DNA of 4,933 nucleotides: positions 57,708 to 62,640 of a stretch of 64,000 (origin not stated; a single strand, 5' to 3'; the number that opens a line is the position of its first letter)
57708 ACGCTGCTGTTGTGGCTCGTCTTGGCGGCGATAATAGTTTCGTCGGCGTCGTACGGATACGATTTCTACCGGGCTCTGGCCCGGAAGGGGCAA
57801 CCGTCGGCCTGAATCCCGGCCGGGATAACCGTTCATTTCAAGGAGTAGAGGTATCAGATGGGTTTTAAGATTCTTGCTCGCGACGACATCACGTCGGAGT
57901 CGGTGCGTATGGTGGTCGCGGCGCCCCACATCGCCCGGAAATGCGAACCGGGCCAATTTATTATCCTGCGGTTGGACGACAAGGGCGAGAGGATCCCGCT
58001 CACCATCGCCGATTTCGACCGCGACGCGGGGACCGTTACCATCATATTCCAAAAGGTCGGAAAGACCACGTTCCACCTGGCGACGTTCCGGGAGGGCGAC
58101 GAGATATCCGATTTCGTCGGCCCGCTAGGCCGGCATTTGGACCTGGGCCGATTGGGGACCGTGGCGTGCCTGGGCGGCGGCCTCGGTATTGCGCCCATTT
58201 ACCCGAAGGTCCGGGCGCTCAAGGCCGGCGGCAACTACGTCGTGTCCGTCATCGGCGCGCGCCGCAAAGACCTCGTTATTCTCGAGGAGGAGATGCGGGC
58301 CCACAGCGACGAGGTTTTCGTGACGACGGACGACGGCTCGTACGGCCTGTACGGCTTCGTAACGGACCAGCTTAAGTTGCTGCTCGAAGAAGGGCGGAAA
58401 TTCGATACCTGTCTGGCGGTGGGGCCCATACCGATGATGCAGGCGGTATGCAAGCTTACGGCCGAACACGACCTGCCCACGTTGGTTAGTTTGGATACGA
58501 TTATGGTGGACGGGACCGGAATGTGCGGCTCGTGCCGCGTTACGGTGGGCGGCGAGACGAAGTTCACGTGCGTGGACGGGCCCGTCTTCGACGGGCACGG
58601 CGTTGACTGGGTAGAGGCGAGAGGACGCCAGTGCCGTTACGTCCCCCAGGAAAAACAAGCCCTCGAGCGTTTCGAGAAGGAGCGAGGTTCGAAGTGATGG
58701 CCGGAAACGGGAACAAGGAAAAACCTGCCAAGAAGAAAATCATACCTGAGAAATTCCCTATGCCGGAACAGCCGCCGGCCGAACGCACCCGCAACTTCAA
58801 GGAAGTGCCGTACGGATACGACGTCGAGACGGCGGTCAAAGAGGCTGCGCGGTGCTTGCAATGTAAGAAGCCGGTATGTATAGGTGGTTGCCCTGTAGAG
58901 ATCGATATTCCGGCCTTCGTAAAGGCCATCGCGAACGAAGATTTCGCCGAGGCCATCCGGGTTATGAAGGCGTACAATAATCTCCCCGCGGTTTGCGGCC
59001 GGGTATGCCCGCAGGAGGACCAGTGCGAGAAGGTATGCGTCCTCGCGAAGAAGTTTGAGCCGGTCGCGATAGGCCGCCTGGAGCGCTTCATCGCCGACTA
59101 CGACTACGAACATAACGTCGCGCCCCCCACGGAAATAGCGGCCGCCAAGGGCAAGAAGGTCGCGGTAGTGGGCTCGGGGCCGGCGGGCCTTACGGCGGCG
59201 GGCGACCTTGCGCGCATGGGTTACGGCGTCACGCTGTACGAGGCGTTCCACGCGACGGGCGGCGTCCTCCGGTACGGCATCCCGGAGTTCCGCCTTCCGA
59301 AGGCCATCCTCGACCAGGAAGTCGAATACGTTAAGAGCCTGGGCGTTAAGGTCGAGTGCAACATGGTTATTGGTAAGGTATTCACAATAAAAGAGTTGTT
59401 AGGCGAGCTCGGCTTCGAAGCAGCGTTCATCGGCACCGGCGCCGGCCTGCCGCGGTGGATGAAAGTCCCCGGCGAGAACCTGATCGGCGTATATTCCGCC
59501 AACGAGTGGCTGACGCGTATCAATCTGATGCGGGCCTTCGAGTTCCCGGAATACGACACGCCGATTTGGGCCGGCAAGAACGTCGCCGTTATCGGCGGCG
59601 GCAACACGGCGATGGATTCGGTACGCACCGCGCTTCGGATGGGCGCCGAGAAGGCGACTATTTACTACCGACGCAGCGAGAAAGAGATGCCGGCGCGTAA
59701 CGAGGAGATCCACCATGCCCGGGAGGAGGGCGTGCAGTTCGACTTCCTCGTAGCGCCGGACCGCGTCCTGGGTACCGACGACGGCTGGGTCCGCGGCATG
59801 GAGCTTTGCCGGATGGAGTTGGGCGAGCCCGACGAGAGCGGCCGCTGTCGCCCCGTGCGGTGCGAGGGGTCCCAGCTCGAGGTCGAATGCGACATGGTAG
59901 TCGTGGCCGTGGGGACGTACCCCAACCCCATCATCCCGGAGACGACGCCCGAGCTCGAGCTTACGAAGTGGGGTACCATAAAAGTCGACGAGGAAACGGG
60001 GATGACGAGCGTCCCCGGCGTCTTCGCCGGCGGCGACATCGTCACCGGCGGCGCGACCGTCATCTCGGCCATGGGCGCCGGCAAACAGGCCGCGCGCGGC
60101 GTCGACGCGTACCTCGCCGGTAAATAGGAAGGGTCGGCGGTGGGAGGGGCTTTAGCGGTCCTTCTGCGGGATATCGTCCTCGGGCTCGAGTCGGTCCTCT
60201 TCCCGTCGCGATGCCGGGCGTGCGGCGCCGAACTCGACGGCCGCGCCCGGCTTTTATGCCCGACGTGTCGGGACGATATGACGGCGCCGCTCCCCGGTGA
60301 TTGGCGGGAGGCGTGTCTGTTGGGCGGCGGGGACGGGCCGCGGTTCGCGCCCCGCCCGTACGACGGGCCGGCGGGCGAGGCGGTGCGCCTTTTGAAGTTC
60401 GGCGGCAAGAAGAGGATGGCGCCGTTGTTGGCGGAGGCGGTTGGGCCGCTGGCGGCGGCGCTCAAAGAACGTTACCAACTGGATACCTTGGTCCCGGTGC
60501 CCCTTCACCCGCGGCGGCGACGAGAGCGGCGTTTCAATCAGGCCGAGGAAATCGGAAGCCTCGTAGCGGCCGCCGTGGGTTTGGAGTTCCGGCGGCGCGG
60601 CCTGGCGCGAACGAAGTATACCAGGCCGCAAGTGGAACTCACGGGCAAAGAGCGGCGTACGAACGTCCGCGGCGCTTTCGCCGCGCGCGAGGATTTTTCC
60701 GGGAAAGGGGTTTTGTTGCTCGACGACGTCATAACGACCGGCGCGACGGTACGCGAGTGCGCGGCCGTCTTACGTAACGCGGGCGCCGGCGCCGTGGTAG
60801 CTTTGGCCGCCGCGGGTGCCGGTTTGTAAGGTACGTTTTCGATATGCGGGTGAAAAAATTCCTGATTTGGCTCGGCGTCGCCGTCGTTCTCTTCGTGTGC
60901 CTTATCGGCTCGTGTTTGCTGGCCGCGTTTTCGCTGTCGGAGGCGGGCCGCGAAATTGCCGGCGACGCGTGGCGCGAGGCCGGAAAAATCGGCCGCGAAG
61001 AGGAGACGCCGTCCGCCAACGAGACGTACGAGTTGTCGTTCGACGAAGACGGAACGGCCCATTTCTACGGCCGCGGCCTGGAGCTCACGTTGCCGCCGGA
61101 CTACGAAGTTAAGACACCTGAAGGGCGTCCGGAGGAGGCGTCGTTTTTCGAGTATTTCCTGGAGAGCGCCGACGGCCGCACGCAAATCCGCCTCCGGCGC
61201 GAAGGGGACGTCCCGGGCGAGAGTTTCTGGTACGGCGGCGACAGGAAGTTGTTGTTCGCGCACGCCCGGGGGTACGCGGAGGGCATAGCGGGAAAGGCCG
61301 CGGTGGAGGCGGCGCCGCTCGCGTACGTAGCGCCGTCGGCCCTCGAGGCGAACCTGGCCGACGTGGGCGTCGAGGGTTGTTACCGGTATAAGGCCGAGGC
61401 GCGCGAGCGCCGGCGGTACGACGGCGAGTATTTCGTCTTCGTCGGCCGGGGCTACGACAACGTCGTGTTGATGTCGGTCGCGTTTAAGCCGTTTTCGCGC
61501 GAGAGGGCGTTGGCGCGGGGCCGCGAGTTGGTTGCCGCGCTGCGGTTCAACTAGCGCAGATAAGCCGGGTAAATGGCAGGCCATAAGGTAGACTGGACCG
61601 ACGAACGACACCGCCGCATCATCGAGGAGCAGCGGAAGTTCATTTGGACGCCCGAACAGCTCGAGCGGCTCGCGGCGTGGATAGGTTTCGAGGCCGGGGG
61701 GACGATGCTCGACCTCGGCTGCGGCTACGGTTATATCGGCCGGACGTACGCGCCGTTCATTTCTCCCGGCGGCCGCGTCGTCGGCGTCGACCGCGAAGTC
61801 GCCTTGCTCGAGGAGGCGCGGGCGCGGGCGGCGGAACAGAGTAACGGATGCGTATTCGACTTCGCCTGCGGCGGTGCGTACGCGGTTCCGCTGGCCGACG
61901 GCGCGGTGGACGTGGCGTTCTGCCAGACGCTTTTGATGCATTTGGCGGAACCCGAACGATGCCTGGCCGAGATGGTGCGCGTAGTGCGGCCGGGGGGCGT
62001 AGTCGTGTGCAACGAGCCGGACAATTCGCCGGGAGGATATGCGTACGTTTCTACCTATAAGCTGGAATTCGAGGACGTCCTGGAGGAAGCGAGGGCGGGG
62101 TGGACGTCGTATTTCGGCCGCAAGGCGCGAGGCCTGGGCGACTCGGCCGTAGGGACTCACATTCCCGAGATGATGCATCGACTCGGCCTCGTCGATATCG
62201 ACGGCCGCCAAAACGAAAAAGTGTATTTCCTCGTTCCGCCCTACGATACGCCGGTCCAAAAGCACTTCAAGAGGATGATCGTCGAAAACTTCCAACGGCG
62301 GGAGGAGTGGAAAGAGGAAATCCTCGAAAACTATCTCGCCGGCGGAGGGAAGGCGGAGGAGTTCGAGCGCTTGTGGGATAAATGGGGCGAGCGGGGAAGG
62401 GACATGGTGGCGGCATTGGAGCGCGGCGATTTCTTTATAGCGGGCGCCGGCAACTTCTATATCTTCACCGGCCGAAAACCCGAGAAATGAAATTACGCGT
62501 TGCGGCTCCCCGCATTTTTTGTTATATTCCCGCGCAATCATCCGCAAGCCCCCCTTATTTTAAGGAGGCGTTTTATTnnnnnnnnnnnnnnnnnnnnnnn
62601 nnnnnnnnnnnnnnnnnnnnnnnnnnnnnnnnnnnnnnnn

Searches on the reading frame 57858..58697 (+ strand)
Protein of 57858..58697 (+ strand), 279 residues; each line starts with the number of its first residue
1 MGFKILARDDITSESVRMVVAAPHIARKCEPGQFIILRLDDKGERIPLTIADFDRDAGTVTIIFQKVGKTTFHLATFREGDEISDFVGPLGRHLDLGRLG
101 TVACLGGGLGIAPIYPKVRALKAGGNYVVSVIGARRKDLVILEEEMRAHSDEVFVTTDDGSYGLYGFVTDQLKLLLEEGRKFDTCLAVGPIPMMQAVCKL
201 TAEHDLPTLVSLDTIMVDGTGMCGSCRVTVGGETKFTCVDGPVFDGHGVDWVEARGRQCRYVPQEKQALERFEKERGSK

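Call 22: search_protein_families(library=ncbifam, proteins=[window:57858-58697:+], max_evalue=0.00001)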
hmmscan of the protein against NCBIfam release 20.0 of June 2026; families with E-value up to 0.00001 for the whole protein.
window:57858-58697:+ (279 aa): 14 families
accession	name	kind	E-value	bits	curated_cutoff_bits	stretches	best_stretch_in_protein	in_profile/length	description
NF004862.0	PRK06222.1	subfamily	1.1e-118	395.9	220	1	3-277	2-276/281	sulfide/dihydroorotate dehydrogenase-like FAD/NAD-binding protein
NF009414.0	PRK12778.1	equivalog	1.5e-108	364.1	1103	1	3-275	2-274/752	bifunctional dihydroorotate dehydrogenase B NAD binding subunit/NADPH-dependent glutamate synthase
NF009413.0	PRK12775.1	equivalog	3.9e-93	312.9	1895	1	3-272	2-271/1006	putative trifunctional 2-polyprenylphenol hydroxylase/glutamate synthase subunit beta/ferritin domain-containing protein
NF009415.0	PRK12779.1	equivalog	3.9e-59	200.5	1519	1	4-270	652-939/944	putative bifunctional glutamate synthase subunit beta/2-polyprenylphenol hydroxylase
NF000796.0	PRK00054.1-1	equivalog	2.8e-43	148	224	1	13-249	15-235/254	dihydroorotate dehydrogenase electron transfer subunit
NF000798.0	PRK00054.1-3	equivalog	8.6e-39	133.6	219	1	6-249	11-242/244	dihydroorotate dehydrogenase electron transfer subunit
NF000799.0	PRK00054.1-4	equivalog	1.3e-38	132.6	314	1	5-246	9-253/258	dihydroorotate dehydrogenase electron transfer subunit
NF000797.0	PRK00054.1-2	equivalog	6.6e-35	120.7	270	1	4-245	18-261/267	dihydroorotate dehydrogenase electron transfer subunit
NF006220.0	PRK08345.1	subfamily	1e-14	54.5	395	1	25-136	37-153/294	cytochrome-c3 hydrogenase subunit gamma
TIGR02911.1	sulfite_red_B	equivalog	5.1e-14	52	288.6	1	28-245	30-252/261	anaerobic sulfite reductase subunit AsrB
NF040830.1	sulfhyd_ShyC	equivalog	1.9e-10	40.4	600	0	28-116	38-125/288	NAD(P)-dependent hydrogenase/sulfhydrogenase 2 subunit gamma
NF004470.0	PRK05802.1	equivalog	3.2e-10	39.5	313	1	4-234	69-309/330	sulfide/dihydroorotate dehydrogenase-like FAD/NAD-binding protein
NF040835.1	sulfhyd_HydG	equivalog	5.7e-09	35.7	650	1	23-245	42-280/292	NADPH-dependent hydrogenase/sulfhydrogenase 1 subunit gamma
NF040810.1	BenC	equivalog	5.1e-06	25.9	430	1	28-205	133-319/333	benzoate 1,2-dioxygenase electron transfer component BenC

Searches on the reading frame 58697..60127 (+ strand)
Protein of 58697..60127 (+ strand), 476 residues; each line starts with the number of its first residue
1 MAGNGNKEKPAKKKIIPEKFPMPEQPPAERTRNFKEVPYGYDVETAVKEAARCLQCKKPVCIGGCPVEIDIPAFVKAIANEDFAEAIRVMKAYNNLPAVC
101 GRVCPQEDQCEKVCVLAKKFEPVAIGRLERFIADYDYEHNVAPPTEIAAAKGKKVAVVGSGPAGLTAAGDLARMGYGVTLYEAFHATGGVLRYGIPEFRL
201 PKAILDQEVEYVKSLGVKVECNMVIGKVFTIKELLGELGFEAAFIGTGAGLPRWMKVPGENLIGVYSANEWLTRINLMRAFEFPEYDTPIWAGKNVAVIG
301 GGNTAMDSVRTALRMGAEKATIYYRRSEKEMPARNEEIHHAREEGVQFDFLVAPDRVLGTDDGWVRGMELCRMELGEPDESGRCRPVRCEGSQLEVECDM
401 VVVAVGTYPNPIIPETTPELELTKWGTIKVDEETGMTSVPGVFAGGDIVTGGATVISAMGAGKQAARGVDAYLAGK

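Call 22: search_protein_families(library=ncbifam, proteins=[window:58697-60127:+], max_evalue=0.00001)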
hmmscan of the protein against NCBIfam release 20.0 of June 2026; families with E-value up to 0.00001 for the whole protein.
window:58697-60127:+ (476 aa): 35 families (the best 25 are shown)
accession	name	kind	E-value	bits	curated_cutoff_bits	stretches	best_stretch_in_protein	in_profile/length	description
NF009414.0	PRK12778.1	equivalog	1.2e-208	695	1103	1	6-474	283-750/752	bifunctional dihydroorotate dehydrogenase B NAD binding subunit/NADPH-dependent glutamate synthase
NF009413.0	PRK12775.1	equivalog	3.7e-181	604.4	1895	1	12-474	292-755/1006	putative trifunctional 2-polyprenylphenol hydroxylase/glutamate synthase subunit beta/ferritin domain-containing protein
TIGR01316.1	gltA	equivalog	2.2e-176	587.1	471.75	1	26-473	1-449/449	NADPH-dependent glutamate synthase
NF009415.0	PRK12779.1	equivalog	6.8e-132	441.3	1519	1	60-469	209-622/944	putative bifunctional glutamate synthase subunit beta/2-polyprenylphenol hydroxylase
NF009410.0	PRK12771.1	subfamily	2.6e-119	399.4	516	1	58-475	47-447/566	NAD(P)-binding protein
NF009454.0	PRK12814.1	equivalog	7.2e-116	388.1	916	2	61-476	104-503/657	putative NADPH-dependent glutamate synthase small subunit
TIGR01318.1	gltD_gamma_fam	subfamily_domain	4.3e-112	375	482.95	1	28-473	17-465/467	glutamate synthase, small subunit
NF009408.0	PRK12769.1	equivalog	6.9e-102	341.6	1003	1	13-474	187-652/659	formate-dependent uric acid utilization protein AegA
NF010590.0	PRK13984.1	equivalog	3.1e-99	332.8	946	1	18-474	157-607/611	putative oxidoreductase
NF009451.0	PRK12809.1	equivalog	1.1e-90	304.7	1154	1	28-469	185-630/639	formate-dependent uric acid utilization protein YgfT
TIGR01317.1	GOGAT_sm_gam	subfamily_domain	9.7e-84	281.9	447.7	1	24-475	15-480/485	glutamate synthase small subunit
TIGR03315.1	Se_ygfK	equivalog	6.7e-82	275.4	835.3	1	45-468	431-834/1012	putative selenate reductase subunit YgfK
NF009409.0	PRK12770.1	subfamily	1.2e-77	261.4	343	1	148-475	14-352/360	putative glutamate synthase subunit beta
NF045663.1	diclust_near_Sec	equivalog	2.4e-45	154.9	530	1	49-247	8-197/759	pyridine nucleotide-disulfide oxidoreductase/dicluster-binding protein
TIGR01292.1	TRX_reduct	equivalog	5.1e-20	71.5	343.45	1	287-473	135-300/300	thioredoxin-disulfide reductase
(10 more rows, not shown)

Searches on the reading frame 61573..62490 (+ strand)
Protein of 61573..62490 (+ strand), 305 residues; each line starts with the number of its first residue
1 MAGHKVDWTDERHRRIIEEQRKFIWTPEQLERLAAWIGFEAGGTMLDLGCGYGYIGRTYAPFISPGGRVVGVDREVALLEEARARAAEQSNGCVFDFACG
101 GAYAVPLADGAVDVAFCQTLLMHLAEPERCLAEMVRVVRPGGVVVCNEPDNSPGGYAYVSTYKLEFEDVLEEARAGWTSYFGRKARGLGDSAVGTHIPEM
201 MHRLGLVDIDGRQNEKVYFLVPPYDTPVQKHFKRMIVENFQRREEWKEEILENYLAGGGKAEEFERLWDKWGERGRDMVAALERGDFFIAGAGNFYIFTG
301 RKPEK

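Call 19: find_encoding_contigs(protein=window:61573-62490:+, flank=10000, max_places=1)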
Protein window:61573-62490:+ (305 aa): 1 contig read that carries it; 1 place shown.
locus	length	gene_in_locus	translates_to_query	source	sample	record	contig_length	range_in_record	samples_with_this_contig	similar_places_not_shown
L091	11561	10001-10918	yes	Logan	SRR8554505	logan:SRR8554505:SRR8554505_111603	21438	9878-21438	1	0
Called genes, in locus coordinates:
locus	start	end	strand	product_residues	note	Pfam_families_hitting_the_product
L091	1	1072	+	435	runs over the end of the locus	PF01512:Complex1_51K, PF10531:SLBB (weak), PF13183:Fer4_8 (faint), PF12838:Fer4_7 (faint), PF13237:Fer4_10 (faint), PF13534:Fer4_17, PF13375:RnfC_N (weak)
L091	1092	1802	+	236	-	-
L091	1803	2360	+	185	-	PF00936:BMC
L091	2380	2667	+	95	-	PF14697:Fer4_21 (faint), PF12797:Fer4_2 (faint), PF13237:Fer4_10, PF00037:Fer4 (faint), PF12800:Fer4_4 (faint), PF13484:Fer4_16 (faint), PF12838:Fer4_7 (weak), PF13187:Fer4_9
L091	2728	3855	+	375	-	PF01855:POR_N, PF02780:Transketolase_C (faint), PF17147:PFOR_II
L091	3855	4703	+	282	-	PF02775:TPP_enzyme_C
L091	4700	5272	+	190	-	PF01558:POR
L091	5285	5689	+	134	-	PF00334:NDK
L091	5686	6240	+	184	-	PF01066:CDP-OH_P_transf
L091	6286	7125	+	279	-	PF10418:DHODB_Fe-S_bind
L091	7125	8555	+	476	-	PF14691:Fer4_20, PF13738:Pyr_redox_3 (faint), PF01262:AlaDh_PNT_C (faint), PF00070:Pyr_redox (faint), PF07992:Pyr_redox_2, PF13450:NAD_binding_8 (weak)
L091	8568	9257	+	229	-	PF18912:DZR_2 (faint), PF00156:Pribosyltran (weak)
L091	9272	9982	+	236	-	-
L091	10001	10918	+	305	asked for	PF01135:PCMT (faint), PF01209:Ubie_methyltran, PF13489:Methyltransf_23, PF13847:Methyltransf_31, PF08241:Methyltransf_11, PF08242:Methyltransf_12, PF13649:Methyltransf_25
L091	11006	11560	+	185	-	?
